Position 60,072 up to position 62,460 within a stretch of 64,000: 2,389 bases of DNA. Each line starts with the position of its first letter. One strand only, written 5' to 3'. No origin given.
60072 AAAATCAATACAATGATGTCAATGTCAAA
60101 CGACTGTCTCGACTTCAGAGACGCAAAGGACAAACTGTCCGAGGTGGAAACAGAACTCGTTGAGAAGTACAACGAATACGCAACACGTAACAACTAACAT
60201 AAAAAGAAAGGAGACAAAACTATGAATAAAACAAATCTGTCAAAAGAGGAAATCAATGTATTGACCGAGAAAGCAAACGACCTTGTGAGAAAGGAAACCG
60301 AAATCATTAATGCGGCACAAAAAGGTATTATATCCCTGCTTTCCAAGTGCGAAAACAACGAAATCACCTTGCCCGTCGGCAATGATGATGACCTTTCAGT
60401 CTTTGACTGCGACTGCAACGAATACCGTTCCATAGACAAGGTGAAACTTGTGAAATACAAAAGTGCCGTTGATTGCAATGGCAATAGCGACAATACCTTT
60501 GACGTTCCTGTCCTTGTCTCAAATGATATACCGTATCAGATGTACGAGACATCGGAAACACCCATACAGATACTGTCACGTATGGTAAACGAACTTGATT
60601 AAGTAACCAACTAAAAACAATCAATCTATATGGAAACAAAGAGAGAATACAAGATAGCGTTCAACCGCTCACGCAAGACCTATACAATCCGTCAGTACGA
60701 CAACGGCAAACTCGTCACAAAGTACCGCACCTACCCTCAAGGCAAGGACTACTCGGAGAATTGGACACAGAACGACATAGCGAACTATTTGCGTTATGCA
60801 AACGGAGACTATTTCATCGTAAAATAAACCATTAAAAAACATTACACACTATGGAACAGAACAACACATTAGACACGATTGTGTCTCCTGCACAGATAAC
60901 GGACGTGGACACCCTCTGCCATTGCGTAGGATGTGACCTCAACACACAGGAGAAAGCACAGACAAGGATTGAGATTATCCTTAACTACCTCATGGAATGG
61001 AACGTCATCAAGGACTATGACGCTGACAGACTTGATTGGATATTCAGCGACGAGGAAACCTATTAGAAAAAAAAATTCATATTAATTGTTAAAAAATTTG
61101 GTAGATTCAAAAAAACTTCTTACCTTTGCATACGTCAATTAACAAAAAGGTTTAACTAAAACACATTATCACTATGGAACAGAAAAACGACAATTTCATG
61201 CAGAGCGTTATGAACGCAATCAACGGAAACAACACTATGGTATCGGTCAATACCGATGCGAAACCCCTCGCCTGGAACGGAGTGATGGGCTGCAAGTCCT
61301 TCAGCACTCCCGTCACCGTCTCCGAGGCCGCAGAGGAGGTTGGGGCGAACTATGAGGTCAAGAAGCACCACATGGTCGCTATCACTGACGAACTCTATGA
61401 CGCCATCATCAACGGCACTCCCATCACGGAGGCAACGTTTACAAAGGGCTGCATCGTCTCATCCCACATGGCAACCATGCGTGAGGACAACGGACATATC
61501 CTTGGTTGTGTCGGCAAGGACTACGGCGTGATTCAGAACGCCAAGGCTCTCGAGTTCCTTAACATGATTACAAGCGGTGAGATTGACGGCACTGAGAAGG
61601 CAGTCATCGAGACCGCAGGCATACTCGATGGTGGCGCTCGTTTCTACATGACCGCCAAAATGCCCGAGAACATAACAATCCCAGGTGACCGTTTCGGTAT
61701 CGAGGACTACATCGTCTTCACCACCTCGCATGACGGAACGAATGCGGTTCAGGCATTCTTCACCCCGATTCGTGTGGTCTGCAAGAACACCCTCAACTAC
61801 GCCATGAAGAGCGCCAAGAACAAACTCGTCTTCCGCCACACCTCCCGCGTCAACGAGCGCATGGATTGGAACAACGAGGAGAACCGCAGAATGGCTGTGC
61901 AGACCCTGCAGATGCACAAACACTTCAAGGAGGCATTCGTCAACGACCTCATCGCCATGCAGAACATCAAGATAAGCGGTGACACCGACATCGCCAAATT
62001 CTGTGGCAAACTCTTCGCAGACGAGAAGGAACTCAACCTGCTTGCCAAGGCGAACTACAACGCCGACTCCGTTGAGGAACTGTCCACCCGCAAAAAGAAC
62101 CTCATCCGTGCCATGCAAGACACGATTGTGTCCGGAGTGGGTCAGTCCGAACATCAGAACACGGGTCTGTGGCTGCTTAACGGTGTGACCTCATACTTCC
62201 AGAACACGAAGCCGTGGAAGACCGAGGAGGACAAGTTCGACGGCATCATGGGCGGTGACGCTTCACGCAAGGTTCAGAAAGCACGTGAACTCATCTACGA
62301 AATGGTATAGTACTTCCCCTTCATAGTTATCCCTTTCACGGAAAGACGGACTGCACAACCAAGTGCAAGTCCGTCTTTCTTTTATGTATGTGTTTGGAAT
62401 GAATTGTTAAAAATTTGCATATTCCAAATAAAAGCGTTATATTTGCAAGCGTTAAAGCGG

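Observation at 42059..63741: Fixed-orientation inverted repeat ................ recurring 8 times, including in-frame inside two genes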

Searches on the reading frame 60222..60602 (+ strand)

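Call 48: search_protein_families(library=pfam, proteins=[window:60222-60602:+], max_evalue=1)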
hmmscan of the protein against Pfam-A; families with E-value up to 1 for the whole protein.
window:60222-60602:+ (126 aa): 2 families
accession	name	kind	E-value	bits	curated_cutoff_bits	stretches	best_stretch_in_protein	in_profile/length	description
PF21932.3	M2AP_beta_dom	-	0.029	14.6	27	1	43-107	89-152/170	MIC2-associated protein, central beta-domain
PF16218.11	Peptidase_C101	-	0.04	13.8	27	1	59-123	138-199/265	Peptidase family C101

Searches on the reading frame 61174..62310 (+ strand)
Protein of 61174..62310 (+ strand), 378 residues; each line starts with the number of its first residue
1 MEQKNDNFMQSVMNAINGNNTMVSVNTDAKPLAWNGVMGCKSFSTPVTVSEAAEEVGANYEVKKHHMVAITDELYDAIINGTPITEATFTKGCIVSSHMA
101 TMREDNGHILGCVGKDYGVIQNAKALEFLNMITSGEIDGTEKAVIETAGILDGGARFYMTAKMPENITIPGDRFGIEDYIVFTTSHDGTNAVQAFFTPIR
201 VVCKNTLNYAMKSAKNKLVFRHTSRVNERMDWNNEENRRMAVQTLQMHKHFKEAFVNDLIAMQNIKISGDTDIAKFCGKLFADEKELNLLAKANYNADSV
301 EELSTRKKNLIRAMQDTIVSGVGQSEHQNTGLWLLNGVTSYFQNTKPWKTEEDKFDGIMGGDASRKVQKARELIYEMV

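Call 10: search_protein_families(library=phrogs, proteins=[window:61174-62310:+])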
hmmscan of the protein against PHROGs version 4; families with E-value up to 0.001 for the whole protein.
window:61174-62310:+ (378 aa): 1 family
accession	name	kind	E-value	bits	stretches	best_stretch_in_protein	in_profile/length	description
phrog_1221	-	unknown function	1.5e-44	153.6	1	13-367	16-329/355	-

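Call 11: search_protein_families(library=pfam, proteins=[window:61174-62310:+], max_evalue=0.01)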
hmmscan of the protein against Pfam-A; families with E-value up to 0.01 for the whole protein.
window:61174-62310:+ (378 aa): 1 family
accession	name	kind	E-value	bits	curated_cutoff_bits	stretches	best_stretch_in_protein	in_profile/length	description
PF06067.16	DUF932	-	2.4e-35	122.8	23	1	110-352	2-216/227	Domain of unknown function (DUF932)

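Call 15: find_encoding_contigs(protein=window:61174-62310:+, flank=10000, max_places=6)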
Protein window:61174-62310:+ (378 aa): 3 contigs read that carry it; 1 place shown.
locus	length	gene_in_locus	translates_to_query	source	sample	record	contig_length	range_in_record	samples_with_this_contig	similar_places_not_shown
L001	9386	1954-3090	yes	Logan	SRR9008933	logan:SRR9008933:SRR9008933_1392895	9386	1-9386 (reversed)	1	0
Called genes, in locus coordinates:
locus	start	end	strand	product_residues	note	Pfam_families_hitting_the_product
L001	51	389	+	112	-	-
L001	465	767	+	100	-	-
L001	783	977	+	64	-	-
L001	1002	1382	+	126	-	-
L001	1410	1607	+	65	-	-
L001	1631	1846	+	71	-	-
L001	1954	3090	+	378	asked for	PF06067:DUF932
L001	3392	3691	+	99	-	-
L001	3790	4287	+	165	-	-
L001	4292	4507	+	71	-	-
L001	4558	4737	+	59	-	-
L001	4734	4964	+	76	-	-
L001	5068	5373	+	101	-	-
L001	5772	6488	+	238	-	PF01844:HNH, PF14279:HNH_5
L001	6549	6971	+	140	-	-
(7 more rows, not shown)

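Call 21: find_homologous_proteins(query=window:61174-62310:+, max_evalue=1e-10)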
Query window:61174-62310:+ (378 aa): 167 proteins with E <= 1e-10 among 1418 candidates; the best 120 are listed.
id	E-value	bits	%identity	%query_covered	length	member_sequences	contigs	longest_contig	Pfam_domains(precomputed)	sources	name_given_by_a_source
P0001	1.9e-248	841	99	100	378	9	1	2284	PF06067.17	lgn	-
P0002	2.6e-190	650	76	98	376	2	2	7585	PF06067.17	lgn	-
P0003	7.2e-189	645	75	98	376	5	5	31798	PF06067.17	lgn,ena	-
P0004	5.6e-188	642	74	98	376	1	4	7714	PF06067.17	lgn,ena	-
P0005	1.3e-187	641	75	98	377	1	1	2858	PF06067.17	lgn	-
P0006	3.3e-186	636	73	99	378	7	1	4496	PF06067.17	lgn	-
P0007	1.6e-162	559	66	94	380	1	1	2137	PF06067.17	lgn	-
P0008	1.6e-150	519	63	99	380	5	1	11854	PF06067.17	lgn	-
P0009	3.1e-133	462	56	98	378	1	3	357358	PF06067.17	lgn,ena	-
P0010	4.6e-133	462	56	98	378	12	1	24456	PF06067.17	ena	-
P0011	4.9e-133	462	57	99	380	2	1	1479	PF06067.17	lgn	-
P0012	1.1e-132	460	56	98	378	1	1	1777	PF06067.17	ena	-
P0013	1.8e-131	456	57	98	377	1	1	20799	PF06067.17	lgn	-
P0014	5.1e-130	452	57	98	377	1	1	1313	PF06067.17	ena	-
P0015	3.8e-129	449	55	98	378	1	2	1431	PF06067.17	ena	-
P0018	2.4e-121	423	53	96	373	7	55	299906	PF06067.17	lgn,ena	-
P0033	4.9e-109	383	49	96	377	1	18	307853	PF06067.17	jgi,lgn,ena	jgi:phage/plasmid-like protein (TIGR03299 family)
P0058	8.4e-98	346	45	96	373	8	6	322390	PF06067.17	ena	-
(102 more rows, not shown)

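Call 23: find_encoding_contigs(protein=P0003, flank=10000, max_places=4)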
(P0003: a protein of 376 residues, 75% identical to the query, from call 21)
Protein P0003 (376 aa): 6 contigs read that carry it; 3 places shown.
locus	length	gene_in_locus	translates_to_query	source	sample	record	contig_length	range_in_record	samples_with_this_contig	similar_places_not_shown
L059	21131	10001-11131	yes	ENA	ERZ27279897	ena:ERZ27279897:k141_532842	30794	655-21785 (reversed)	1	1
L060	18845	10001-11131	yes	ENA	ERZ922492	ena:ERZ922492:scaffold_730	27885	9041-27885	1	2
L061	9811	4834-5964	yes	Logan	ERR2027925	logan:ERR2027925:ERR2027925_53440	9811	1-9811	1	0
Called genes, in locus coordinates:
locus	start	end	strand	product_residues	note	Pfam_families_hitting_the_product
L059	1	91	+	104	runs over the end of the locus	-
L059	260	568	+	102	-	-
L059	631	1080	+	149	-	-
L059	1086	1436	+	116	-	-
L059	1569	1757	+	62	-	-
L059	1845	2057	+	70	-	-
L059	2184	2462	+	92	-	-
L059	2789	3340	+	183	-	-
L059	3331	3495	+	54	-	-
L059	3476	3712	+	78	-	-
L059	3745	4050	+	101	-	-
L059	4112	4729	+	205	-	-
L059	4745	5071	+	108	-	-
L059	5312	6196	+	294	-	-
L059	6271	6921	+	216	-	-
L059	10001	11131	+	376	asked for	PF06067:DUF932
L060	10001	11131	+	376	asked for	PF06067:DUF932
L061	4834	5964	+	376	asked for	PF06067:DUF932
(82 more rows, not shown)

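Call 24: find_encoding_contigs(protein=P0002, flank=10000, max_places=3)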
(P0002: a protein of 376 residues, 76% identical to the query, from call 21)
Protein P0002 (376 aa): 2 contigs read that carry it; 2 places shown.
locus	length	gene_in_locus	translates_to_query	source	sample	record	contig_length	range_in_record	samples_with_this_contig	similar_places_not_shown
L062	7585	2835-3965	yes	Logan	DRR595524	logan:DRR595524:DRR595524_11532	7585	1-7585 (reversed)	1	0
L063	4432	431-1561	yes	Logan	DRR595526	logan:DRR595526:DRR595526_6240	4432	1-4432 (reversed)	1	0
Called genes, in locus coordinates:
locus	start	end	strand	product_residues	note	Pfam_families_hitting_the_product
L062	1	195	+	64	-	?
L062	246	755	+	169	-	-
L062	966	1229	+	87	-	-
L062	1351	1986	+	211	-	-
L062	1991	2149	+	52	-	-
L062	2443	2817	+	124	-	-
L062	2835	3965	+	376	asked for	PF06067:DUF932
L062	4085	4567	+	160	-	PF05265:DUF723, PF14311:DUF4379 (faint), PF23545:Zn_ribbon_HMPTM (faint), PF05265:DUF723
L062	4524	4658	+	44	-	-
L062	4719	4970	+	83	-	PF20037:DUF6440 (weak)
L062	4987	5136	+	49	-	-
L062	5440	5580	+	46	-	-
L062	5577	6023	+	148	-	-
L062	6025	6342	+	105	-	-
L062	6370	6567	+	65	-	-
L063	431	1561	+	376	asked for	PF06067:DUF932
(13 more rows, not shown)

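Call 25: find_encoding_contigs(protein=P0009, flank=10000, max_places=3)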
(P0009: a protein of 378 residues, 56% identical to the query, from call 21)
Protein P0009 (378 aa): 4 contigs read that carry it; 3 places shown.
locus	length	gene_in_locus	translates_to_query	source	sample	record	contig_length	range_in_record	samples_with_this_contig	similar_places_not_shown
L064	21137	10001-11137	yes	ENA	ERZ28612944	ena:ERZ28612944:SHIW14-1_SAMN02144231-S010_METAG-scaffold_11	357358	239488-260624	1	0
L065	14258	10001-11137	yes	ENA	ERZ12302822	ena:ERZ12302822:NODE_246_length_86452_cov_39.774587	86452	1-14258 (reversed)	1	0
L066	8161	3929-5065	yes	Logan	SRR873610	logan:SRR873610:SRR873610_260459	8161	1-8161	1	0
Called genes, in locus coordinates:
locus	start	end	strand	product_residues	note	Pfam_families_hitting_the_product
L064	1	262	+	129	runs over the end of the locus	-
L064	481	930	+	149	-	-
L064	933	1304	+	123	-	-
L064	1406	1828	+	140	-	-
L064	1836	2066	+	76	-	-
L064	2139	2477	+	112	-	-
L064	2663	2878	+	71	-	-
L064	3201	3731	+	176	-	-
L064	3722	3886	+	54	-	-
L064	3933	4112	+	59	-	-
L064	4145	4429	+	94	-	-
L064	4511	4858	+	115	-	-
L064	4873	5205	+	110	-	-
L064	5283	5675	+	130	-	-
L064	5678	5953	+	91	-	-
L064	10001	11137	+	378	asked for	PF06067:DUF932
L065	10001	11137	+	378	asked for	PF06067:DUF932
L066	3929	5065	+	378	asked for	PF06067:DUF932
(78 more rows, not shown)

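Call 29: find_encoding_contigs(protein=P0018, flank=10000, max_places=1)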
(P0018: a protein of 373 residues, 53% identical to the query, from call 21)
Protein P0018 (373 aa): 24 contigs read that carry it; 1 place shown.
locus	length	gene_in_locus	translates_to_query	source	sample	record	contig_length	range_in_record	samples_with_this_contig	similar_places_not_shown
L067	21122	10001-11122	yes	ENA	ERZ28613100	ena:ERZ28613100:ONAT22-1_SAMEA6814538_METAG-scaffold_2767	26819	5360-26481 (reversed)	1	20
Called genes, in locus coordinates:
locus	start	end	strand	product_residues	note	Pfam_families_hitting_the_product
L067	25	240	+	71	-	-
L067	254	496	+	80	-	-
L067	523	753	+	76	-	-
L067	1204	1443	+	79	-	-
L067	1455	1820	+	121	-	-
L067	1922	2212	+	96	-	-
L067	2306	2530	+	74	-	-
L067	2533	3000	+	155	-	-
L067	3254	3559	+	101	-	-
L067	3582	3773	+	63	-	-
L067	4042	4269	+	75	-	-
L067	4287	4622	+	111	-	-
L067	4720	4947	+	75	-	-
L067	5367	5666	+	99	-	-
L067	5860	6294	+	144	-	-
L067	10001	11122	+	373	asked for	PF06067:DUF932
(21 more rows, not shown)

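Call 30: find_encoding_contigs(protein=P0033, flank=10000, max_places=1)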
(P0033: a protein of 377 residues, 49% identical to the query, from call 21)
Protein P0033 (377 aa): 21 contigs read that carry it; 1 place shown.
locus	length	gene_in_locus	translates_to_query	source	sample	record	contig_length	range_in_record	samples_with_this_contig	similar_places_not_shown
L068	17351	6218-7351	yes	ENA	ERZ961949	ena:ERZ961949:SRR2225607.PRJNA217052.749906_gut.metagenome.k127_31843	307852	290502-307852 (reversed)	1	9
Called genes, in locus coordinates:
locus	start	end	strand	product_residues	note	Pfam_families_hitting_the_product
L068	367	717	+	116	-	-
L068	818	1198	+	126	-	-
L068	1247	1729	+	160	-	-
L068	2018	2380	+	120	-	-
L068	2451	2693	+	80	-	-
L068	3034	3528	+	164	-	-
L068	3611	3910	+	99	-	-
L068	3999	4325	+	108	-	-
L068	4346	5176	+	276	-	-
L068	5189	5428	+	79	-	-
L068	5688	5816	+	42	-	-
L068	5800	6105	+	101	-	-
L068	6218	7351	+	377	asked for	PF06067:DUF932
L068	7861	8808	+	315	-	-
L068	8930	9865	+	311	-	-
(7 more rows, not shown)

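Call 31: find_encoding_contigs(protein=P0058, flank=10000, max_places=1)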
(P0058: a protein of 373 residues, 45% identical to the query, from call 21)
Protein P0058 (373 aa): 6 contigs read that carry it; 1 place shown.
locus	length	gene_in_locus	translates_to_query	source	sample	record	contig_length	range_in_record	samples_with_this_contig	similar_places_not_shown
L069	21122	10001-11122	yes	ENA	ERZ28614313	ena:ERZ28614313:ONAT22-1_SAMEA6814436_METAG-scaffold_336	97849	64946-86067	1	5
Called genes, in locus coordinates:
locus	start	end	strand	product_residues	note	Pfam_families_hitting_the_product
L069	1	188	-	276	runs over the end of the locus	-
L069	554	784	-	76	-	-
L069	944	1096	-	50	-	-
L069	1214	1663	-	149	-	-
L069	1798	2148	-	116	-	-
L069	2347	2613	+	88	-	PF26096:DUF8033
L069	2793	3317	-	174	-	-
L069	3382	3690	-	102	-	-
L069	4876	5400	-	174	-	-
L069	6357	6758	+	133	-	-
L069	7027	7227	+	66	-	-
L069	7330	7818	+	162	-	-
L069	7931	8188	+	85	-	-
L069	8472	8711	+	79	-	-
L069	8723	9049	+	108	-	-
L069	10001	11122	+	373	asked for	PF06067:DUF932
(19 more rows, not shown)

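Call 51: find_related_loci(query=window:61174-62310:+, collection=metagenome_contigs, flank=10000)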
Query window:61174-62310:+ (378 aa) in metagenome_contigs; peptide patterns used: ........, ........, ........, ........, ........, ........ (x = any residue, [..] = any of these).
24 stretches matched a pattern, but none encodes a relative of the query by tblastn (E <= 1e-3).

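Call 53: find_related_loci(query=A1, collection=viral_contigs, flank=10000)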
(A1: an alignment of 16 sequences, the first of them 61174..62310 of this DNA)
Query A1 (378 aa) in viral_contigs; peptide patterns used: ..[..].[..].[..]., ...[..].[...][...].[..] (x = any residue, [..] = any of these).
33 stretches matched a pattern; 3 encode a relative of the query (tblastn E <= 1e-3); 3 distinct loci.
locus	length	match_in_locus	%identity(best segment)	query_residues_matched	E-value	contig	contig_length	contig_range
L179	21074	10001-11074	54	21-376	2e-129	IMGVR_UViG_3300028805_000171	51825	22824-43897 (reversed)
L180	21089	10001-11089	48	11-374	8e-115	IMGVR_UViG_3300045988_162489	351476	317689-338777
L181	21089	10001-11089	48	11-374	4e-114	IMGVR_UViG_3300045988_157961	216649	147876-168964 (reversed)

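Call 61: find_encoding_contigs(protein=P0006, flank=10000, max_places=2)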
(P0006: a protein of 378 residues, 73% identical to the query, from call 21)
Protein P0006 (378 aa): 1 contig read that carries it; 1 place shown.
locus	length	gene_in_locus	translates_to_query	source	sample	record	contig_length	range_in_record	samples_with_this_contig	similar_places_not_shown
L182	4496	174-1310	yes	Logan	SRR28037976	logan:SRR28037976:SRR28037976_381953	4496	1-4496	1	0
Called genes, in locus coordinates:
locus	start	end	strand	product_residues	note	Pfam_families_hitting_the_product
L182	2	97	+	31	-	?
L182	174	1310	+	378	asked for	PF06067:DUF932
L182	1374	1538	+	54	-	-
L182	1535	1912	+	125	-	-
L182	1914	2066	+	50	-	-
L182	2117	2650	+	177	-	-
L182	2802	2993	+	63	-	-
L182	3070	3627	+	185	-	-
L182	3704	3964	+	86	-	-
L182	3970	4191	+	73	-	-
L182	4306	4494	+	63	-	?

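Call 62: find_encoding_contigs(protein=P0005, flank=10000, max_places=2)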
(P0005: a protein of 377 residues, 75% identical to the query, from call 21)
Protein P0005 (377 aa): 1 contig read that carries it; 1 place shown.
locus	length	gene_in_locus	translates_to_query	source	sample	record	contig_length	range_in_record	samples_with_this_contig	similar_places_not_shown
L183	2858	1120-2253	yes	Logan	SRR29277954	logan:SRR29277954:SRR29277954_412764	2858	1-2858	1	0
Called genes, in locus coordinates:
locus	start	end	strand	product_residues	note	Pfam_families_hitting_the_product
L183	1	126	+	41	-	?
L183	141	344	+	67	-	-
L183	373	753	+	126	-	-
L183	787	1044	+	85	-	-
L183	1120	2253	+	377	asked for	PF06067:DUF932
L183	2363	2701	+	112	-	-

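Call 63: find_encoding_contigs(protein=P0008, flank=10000, max_places=2)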
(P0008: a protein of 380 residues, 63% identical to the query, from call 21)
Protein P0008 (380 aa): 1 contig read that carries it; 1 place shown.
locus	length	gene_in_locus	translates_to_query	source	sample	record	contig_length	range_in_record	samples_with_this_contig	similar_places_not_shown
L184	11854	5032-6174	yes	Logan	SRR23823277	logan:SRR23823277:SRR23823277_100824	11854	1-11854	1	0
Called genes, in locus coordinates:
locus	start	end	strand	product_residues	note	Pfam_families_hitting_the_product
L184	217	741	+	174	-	-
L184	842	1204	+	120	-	-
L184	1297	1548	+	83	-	-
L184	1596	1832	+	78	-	-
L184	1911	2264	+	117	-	-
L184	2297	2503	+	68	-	-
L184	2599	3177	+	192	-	-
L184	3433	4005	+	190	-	-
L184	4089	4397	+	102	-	-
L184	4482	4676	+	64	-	-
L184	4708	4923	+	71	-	-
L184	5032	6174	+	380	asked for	PF06067:DUF932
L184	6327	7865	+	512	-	PF05265:DUF723, PF14311:DUF4379 (faint), PF05265:DUF723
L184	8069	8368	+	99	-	-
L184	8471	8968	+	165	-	-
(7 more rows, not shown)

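Call 77: search_dna_similar(query=window:61174-62310:+, collection=phages, mode=protein, max_rows=10)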
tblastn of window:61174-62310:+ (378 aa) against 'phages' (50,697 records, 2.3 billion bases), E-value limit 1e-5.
Records with a match: 478; places in all: 564; records where one place covers at least 80% of the query: 30.
Best place of each record, by identity: <60% 478.
By first word of the organism name: Mycobacterium 177; Streptomyces 116; Arthrobacter 38; Microbacterium 31; Gordonia 28; Stenotrophomonas 16; uncultured 15; Rhodococcus 8; CrAssphage 7; Sinorhizobium 7; and 18 more.
By host as written in the record: Mycobacterium smegmatis mc2 155 102; Streptomyces griseus ATCC 10137 51; - 42; Mycobacterium smegmatis mc#155 35; Streptomyces lividans JI 1326 29; Arthrobacter sp. ATCC 21022 22; Gordonia rubripertincta NRRL B-16540 12; Microbacterium foliorum NRRL B-24224 SEA 12; and 55 more.
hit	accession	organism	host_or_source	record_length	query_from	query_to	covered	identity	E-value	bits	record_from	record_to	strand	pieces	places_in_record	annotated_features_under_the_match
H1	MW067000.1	CrAssphage sp. C0521BD4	stool sample from an infant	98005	29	373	91%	30.3%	3e-38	152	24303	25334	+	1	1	hypothetical protein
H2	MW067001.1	CrAssphage sp. C0521BW15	stool sample from an infant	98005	29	373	91%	30.3%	3e-38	152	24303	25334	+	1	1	hypothetical protein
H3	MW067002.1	CrAssphage sp. C0526BW15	stool sample from an infant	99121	29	373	91%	30.3%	3e-38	152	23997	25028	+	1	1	hypothetical protein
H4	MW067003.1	CrAssphage sp. C0531BW4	stool sample from an infant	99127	29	373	91%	30.3%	5e-38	150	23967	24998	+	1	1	hypothetical protein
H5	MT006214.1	CrAssphage LMMB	human gut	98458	29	373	91%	30.1%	5e-38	151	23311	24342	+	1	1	dUTP diphosphatase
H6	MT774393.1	uncultured phage cr127_1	human feces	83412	91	374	75%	36.2%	4e-44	169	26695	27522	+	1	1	hypothetical protein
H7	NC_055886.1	uncultured phage cr127_1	human feces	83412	91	374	75%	36.2%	4e-44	169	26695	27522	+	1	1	hypothetical protein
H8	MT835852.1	Bacteriophage sp.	human fecal samples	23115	29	373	91%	29.8%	5e-38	151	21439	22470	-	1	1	record has no annotation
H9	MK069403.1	CrAssphage sp. O-152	fecal sample from Mexican boy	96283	29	373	91%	29.8%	5e-38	151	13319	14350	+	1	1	record has no annotation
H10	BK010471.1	Carjivirus communis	bacterium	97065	29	373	91%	29.8%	5e-38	151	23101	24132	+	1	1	KP06_gp33: putative phage/plasmid-related protein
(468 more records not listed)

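Call 78: search_dna_similar(query=window:61174-62310:+, collection=plasmids, mode=protein, max_rows=10)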
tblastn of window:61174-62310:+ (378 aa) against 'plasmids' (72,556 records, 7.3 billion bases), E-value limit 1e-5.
Records with a match: 100; places in all: 108; records where one place covers at least 80% of the query: 2.
Best place of each record, by identity: <60% 100.
By first word of the organism name: Mycobacterium 29; Streptomyces 16; Cupriavidus 14; Pseudomonas 5; Mycolicibacterium 5; Acinetobacter 4; Rhodococcus 4; Psychrobacter 3; Burkholderia 3; Variovorax 2; and 10 more.
By predicted mobility (MOB-suite, as given by PLSDB): non-mobilizable 41; mobilizable 41; conjugative 18.
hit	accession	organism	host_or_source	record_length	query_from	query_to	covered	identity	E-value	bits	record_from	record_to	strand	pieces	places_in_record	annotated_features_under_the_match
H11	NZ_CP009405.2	Mycobacterium avium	sputum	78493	16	347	88%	25.9%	2e-14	83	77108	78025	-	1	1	DUF932 domain-containing protein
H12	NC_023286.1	Streptomyces sp. F12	-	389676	110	374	70%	30.4%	1e-16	89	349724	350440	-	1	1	DUF932 domain-containing protein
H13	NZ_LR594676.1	Variovorax sp. PBS-H4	linuron-contaminated soil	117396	77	353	73%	28.8%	2e-17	92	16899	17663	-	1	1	DUF932 domain-containing protein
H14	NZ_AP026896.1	Aeromonas caviae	Microbe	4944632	68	370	80%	24.1%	3e-8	64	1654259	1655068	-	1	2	none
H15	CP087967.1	Polaromonas sp. P1-6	cell culture,cave ground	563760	103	377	73%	26.2%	1e-6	59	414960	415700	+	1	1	DUF932 domain-containing protein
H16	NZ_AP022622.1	Mycobacteroides abscessus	-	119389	1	224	59%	30.9%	3e-16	88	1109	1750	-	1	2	none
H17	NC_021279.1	Mycobacteroides abscessus subsp. bolletii 50594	-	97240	1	224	59%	30.9%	4e-16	88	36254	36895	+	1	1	DUF932 domain-containing protein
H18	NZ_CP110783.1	Pseudomonas putida DOT-T1E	pure cell culture,environment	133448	103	378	73%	24.6%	1e-10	71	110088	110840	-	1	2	DUF932 domain-containing protein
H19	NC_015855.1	Pseudomonas putida DOT-T1E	-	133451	103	378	73%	24.6%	1e-10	71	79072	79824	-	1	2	DUF932 domain-containing protein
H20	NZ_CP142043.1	Pseudomonas veronii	cell culture,ground water from aniline ...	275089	103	378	73%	24.6%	1e-10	71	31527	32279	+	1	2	DUF932 domain-containing protein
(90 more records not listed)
